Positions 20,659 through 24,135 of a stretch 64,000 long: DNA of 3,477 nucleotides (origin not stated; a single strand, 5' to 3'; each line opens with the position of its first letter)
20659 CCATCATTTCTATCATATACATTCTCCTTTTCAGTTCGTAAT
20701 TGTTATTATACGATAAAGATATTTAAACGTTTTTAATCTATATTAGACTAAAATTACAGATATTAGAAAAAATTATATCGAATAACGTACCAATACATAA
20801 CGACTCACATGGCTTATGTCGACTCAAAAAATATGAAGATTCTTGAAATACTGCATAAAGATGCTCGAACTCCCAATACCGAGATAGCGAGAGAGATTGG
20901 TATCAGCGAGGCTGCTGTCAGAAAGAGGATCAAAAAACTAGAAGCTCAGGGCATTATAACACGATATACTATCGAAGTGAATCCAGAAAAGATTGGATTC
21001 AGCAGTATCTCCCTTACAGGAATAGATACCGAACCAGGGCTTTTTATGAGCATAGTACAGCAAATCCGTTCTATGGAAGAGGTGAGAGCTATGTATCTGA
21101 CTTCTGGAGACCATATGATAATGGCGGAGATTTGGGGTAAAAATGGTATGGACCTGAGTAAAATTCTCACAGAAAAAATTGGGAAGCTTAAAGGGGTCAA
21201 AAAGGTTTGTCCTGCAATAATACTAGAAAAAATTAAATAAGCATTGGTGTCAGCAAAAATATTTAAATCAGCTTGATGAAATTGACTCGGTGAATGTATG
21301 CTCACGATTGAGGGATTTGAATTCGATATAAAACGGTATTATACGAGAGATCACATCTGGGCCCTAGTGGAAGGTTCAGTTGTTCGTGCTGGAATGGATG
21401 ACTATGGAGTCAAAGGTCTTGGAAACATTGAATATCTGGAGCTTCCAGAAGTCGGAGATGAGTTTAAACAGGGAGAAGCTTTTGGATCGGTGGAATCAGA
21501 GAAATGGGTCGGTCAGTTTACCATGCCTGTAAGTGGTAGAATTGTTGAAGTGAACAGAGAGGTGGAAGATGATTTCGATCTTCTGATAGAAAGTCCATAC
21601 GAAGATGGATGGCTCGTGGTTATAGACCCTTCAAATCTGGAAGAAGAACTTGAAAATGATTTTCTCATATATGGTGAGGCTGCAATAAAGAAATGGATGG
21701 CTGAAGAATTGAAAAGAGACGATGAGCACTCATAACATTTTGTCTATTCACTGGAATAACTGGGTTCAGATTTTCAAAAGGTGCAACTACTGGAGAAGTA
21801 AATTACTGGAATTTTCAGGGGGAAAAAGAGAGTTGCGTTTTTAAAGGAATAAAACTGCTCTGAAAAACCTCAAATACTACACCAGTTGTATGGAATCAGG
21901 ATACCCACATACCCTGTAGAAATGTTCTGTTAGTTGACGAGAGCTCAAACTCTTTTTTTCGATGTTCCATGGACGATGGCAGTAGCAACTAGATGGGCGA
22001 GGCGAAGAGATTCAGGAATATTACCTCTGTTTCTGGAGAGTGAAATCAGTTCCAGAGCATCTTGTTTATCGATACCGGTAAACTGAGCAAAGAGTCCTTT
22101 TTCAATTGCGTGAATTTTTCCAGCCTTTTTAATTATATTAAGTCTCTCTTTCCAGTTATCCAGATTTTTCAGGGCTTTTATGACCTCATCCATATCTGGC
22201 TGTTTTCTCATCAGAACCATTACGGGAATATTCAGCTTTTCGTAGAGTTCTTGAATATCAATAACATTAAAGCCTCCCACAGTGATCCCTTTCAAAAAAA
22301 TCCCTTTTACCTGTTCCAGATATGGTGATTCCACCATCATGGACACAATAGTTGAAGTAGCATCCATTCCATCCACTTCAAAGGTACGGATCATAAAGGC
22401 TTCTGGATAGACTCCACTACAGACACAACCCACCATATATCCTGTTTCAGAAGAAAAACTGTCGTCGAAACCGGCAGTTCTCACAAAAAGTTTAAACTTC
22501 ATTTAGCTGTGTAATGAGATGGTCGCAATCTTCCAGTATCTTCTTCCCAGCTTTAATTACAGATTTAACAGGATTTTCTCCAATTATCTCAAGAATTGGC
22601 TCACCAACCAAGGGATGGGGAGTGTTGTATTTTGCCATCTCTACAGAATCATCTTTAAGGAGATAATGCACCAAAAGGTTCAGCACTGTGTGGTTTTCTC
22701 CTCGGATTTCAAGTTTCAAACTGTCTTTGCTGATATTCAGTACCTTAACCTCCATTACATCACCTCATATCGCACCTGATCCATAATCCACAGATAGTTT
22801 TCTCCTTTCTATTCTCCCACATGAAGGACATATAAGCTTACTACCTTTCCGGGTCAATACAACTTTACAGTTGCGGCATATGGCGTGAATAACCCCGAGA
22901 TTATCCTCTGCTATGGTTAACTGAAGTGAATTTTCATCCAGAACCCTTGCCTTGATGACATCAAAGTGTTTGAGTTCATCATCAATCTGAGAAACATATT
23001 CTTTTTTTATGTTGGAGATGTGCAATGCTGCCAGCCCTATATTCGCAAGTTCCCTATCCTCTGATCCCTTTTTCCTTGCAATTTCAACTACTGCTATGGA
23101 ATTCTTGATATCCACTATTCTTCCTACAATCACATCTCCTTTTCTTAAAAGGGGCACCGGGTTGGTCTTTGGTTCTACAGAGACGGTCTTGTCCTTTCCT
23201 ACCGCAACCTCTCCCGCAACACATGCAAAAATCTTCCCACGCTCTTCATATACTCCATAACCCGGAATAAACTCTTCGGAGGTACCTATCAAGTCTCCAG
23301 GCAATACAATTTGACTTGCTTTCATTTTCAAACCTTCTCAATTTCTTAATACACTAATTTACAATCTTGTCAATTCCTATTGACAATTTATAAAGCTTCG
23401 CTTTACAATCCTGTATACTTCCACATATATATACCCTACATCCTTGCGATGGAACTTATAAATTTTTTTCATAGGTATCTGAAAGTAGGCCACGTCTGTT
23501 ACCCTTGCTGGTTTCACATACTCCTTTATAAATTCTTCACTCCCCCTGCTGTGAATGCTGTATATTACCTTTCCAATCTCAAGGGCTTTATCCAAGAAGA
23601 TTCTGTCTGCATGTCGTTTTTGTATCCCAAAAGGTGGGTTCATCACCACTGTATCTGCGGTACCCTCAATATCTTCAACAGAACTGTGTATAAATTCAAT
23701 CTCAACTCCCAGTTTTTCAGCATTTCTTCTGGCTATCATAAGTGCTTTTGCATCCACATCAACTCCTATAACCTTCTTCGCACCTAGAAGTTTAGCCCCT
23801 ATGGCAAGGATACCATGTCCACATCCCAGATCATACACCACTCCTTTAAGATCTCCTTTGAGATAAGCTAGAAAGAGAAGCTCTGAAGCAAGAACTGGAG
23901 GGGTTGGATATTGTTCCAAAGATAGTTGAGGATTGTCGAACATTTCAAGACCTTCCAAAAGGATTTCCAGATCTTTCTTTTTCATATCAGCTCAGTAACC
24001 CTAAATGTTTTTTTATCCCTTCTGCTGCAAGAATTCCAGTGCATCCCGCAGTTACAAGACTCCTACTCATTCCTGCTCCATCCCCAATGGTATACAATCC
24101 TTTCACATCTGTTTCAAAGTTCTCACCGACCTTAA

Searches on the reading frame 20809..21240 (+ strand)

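Call 63: search_protein_families(library=pfam, proteins=[window:20809-21240:+], max_evalue=0.01)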
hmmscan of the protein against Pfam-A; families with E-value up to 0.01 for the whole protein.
window:20809-21240:+ (143 aa): 22 families
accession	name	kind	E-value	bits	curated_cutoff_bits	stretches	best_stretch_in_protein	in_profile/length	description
PF13412.12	HTH_24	-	1.1e-15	57.4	21.9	1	6-51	3-48/48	Winged helix-turn-helix DNA-binding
PF13404.12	HTH_AsnC-type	-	7.4e-15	54.9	27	1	5-45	2-42/42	AsnC-type helix-turn-helix domain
PF01037.27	AsnC_trans_reg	-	6.4e-12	45.6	25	1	71-140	2-72/73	Lrp/AsnC ligand binding domain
PF01047.28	MarR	-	8e-09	35.7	24.6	1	9-54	6-51/59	MarR family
PF08279.18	HTH_11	-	4.7e-08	33.2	25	1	10-63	4-53/55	HTH domain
PF12840.13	HTH_20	-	3.1e-07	30.7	27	1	8-51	6-49/51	Helix-turn-helix domain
PF22451.2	NirdL-like_HTH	-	6.5e-06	26.1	27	1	20-50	16-46/47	Siroheme decarboxylase NirDL-like HTH domain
PF09339.16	HTH_IclR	-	3.5e-05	23.9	22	1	9-52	6-50/52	IclR helix-turn-helix domain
PF01638.23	HxlR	-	6.5e-05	23.2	20.8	1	13-66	13-65/91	HxlR-like helix-turn-helix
PF01022.26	HTH_5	-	0.00013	22.2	22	1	9-51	5-46/47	Bacterial regulatory protein, arsR family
PF08220.18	HTH_DeoR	-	0.00027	21.1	21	1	10-52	4-46/57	DeoR-like helix-turn-helix domain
PF13518.12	HTH_28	-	0.0003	21.3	25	1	18-49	10-41/52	Helix-turn-helix domain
PF12802.13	MarR_2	-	0.00032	21.2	27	1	24-52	24-52/61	MarR family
PF13545.12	HTH_Crp_2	-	0.0014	19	27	1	22-57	24-61/70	Crp-like helix-turn-helix domain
PF08461.16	HTH_12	-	0.0016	18.8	21.4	1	9-53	1-51/66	Ribonuclease R winged-helix domain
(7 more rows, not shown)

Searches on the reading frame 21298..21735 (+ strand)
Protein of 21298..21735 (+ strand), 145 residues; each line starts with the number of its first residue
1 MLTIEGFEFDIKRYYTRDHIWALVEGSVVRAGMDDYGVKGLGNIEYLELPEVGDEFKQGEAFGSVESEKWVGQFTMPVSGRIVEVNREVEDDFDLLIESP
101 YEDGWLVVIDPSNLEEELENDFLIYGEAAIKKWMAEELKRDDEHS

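Call 74: search_protein_families(library=pfam, proteins=[window:21298-21735:+], max_evalue=0.0001)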
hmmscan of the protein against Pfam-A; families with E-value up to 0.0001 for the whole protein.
window:21298-21735:+ (145 aa): 1 family
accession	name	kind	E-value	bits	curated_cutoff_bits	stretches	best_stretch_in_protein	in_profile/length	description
PF01597.25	GCV_H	-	1.6e-30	106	22.2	1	13-124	1-110/122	Glycine cleavage H-protein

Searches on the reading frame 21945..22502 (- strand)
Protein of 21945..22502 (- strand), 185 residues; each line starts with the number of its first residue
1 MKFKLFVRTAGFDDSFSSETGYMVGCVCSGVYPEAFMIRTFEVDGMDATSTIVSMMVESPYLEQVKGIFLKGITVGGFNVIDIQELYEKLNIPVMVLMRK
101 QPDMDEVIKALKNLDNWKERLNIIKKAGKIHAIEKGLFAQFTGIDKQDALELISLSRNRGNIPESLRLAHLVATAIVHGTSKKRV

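Call 63: search_protein_families(library=pfam, proteins=[window:21945-22502:-], max_evalue=0.01)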
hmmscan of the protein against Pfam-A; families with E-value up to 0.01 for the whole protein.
window:21945-22502:- (185 aa): 1 family
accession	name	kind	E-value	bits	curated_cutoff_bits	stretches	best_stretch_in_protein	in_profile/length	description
PF01949.23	Endo_dU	-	2.3e-52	177.4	32.7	1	7-176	3-181/182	Endonuclease dU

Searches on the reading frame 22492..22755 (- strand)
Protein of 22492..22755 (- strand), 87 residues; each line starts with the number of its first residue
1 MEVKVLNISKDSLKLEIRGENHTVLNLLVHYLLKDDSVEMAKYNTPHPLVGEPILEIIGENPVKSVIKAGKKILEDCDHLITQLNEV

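Call 74: search_protein_families(library=pfam, proteins=[window:22492-22755:-], max_evalue=0.0001)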
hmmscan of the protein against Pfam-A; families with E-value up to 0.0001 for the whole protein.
window:22492-22755:- (87 aa): 1 family
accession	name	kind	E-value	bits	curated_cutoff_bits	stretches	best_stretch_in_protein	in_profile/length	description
PF13656.11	RNA_pol_L_2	-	1.1e-17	64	27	1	13-82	2-74/75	RNA polymerase Rpb3/Rpb11 dimerisation domain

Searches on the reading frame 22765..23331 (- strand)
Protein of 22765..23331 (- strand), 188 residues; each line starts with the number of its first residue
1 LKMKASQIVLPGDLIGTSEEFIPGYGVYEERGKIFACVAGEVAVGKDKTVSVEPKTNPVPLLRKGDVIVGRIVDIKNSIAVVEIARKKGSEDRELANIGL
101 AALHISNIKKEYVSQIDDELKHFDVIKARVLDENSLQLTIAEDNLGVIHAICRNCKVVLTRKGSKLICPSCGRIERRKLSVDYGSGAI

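Call 10: search_protein_families(library=pfam, proteins=[window:22765-23331:-], max_evalue=0.01)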
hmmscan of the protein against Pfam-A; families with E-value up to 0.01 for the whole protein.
window:22765-23331:- (188 aa): 5 families
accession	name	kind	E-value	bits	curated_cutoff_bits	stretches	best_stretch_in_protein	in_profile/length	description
PF14382.12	ECR1_N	-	1.6e-13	50.7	27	1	8-43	1-36/38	Exosome complex exonuclease RRP4 N-terminal region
PF10447.15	EXOSC1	-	6.3e-05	24.1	21.2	1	64-117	4-57/112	Exosome component EXOSC1/CSL4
PF22625.2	ECR1_N_2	-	0.00019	21.6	27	1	7-52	2-47/51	Exosome RNA binding protein RRP4 N-terminal domain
PF06677.18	Auto_anti-p27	-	0.0041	17.6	24.1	1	150-172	16-40/40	Sjogren's syndrome/scleroderma autoantigen 1 (Autoantigen p27)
PF01155.25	HypA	-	0.0081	16.6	28.9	0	81-175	10-96/112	Hydrogenase/urease nickel incorporation, metallochaperone, hypA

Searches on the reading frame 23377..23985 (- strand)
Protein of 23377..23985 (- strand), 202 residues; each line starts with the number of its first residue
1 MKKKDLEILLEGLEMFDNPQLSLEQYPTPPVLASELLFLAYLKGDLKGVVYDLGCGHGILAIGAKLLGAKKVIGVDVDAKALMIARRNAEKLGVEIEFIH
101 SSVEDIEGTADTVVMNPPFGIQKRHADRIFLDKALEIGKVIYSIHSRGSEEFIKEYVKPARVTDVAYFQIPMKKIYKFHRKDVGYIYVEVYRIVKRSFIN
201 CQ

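Call 10: search_protein_families(library=pfam, proteins=[window:23377-23985:-], max_evalue=0.01)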
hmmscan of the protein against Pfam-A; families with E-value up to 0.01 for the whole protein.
window:23377-23985:- (202 aa): 16 families
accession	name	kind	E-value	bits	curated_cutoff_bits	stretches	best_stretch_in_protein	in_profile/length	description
PF05175.20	MTS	-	4.1e-16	59.5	23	1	37-128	22-117/170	Methyltransferase small domain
PF06325.19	PrmA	-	3e-15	56.9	22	1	49-116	164-233/296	Ribosomal protein L11 methyltransferase (PrmA)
PF13649.12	Methyltransf_25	-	1.1e-11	45.7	27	1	50-121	1-76/97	Methyltransferase domain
PF13847.12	Methyltransf_31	-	8.1e-11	42.2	27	1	49-119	6-84/145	Methyltransferase domain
PF08241.18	Methyltransf_11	-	9.6e-08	33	21.2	1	52-115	2-66/95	Methyltransferase domain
PF01170.24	UPF0020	-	8.4e-07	29.3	22.3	1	70-122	77-134/197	RMKL-like, methyltransferase domain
PF03602.21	Cons_hypoth95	-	1.1e-05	25.7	24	1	49-143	43-150/182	Conserved hypothetical protein 95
PF02475.24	TRM5-TYW2_MTfase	-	6.7e-05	23.3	28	1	48-145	38-134/164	TRM5/TYW2 methyltransferase domain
PF08242.18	Methyltransf_12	-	0.00018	22.6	30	1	52-116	2-72/98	Methyltransferase domain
PF13489.12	Methyltransf_23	-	0.00085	19.5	27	1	32-115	9-87/164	Methyltransferase domain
PF12847.13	Methyltransf_18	-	0.0014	19.1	27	1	49-101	17-72/151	Methyltransferase domain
PF01861.22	BpsA_C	-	0.0024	17.6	27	1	38-122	35-125/243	Branched-chain polyamine synthase A C-terminal domain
PF11599.14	AviRa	-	0.0025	17.7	25.7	1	29-93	30-101/232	RRNA methyltransferase AviRa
PF01209.24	Ubie_methyltran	-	0.0028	17.5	20.1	1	49-122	50-127/233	ubiE/COQ5 methyltransferase family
PF13679.12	Methyltransf_32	-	0.0029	18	27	1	49-108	28-94/143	Methyltransferase domain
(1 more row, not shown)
